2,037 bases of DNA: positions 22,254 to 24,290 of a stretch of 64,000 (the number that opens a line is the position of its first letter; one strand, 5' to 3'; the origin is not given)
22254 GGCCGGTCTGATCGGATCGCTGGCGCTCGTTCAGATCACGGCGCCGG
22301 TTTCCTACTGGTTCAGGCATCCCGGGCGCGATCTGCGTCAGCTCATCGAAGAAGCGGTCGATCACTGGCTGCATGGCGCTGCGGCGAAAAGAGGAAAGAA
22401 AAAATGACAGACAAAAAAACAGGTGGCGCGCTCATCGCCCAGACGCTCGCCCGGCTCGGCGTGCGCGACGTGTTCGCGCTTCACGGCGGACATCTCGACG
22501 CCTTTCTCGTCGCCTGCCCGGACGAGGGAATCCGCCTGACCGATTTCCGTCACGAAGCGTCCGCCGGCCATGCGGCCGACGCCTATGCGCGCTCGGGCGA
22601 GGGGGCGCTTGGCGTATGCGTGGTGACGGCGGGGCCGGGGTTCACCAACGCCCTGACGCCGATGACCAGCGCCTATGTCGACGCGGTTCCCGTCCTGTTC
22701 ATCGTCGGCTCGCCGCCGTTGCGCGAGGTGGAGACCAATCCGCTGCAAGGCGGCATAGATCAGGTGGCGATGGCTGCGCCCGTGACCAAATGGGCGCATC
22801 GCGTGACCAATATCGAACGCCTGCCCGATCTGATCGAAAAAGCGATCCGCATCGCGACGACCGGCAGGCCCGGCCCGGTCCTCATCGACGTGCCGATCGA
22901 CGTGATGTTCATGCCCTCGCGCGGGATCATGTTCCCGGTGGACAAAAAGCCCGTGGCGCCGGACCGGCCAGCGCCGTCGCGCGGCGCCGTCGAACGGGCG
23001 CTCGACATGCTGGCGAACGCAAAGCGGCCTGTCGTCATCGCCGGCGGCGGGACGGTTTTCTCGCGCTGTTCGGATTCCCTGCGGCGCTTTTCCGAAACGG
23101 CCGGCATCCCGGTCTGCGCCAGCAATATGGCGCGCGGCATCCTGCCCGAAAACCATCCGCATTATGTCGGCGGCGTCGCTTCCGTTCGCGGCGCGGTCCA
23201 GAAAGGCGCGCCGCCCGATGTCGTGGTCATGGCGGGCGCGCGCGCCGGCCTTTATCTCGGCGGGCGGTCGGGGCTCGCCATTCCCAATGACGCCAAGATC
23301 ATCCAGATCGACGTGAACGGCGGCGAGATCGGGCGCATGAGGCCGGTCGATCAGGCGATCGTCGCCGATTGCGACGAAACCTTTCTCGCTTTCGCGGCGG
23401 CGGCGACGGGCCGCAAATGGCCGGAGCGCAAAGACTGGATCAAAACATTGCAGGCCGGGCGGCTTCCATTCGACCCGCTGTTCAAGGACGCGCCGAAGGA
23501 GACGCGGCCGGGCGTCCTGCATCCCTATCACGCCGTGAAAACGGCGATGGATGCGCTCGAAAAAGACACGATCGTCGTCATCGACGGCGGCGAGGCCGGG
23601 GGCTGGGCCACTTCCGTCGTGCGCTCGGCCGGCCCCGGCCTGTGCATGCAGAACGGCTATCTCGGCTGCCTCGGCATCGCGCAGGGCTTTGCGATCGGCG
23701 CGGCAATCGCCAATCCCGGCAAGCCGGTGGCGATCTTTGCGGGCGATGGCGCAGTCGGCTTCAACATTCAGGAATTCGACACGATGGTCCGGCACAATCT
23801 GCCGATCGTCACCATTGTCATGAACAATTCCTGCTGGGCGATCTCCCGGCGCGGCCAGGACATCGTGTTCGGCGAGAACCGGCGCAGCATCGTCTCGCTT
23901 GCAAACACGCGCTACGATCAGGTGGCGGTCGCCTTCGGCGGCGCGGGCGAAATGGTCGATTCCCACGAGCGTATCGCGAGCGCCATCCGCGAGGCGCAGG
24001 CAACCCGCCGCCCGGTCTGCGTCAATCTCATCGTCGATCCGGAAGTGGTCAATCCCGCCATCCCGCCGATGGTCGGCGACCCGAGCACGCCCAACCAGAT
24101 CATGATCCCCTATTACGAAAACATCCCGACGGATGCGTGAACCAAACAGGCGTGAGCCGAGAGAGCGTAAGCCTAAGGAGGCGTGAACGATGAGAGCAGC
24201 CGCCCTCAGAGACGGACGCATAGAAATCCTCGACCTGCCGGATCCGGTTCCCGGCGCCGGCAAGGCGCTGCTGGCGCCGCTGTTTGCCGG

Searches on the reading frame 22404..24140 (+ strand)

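Call 21: search_protein_families(library=pfam, proteins=[window:22404-24140:+], max_evalue=0.0001)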
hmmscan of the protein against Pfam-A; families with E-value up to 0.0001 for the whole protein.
window:22404-24140:+ (578 aa): 3 families
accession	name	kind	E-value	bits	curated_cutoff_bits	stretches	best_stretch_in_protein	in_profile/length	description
PF02776.23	TPP_enzyme_N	-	6.7e-36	123.1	26.8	1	6-123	2-119/119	Thiamine pyrophosphate enzyme, N-terminal TPP binding domain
PF02775.26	TPP_enzyme_C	-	3.7e-34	118.2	21.9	1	394-541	1-150/151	Thiamine pyrophosphate enzyme, C-terminal TPP binding domain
PF00205.28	TPP_enzyme_M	-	1.7e-31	109.2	30.4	1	196-326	1-133/137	Thiamine pyrophosphate enzyme, central domain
